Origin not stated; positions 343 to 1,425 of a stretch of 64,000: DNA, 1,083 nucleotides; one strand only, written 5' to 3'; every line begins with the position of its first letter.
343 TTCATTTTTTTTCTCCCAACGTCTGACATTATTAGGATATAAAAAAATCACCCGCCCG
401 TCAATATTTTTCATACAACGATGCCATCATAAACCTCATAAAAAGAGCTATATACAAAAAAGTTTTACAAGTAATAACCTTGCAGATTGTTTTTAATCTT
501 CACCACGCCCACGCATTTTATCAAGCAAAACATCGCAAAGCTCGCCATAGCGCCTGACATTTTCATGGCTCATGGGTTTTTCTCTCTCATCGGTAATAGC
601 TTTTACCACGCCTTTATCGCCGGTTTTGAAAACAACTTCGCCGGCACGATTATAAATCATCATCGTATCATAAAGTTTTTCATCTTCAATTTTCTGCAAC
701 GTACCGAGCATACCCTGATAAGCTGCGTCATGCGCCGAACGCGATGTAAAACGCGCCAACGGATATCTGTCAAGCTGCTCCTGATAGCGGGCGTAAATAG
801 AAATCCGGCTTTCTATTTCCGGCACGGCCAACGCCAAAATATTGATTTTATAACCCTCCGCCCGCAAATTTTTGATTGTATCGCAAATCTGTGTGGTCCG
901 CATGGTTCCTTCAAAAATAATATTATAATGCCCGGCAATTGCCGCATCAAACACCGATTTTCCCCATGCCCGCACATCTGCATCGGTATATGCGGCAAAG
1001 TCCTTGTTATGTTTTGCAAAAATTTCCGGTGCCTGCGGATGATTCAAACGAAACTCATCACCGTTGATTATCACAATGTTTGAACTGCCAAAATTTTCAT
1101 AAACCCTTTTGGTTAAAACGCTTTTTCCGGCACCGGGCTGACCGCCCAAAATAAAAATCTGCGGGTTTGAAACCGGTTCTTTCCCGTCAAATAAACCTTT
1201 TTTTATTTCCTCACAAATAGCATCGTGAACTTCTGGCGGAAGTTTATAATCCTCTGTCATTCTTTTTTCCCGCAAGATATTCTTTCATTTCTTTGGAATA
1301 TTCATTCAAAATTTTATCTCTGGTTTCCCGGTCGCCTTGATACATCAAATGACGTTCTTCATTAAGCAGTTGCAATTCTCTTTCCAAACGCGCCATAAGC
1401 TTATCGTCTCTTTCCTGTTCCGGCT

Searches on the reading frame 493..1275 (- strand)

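Call 91: search_protein_families(library=pfam, proteins=[window:493-1275:-], max_evalue=0.001)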
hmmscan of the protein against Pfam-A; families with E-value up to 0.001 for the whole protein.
window:493-1275:- (260 aa): 2 families
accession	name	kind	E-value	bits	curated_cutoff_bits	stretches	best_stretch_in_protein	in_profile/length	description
PF06414.18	Zeta_toxin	-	6.5e-44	150.2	22.3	1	34-216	12-193/199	Zeta toxin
PF13671.12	AAA_33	-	3.4e-06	27.9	27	1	41-168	2-123/143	AAA domain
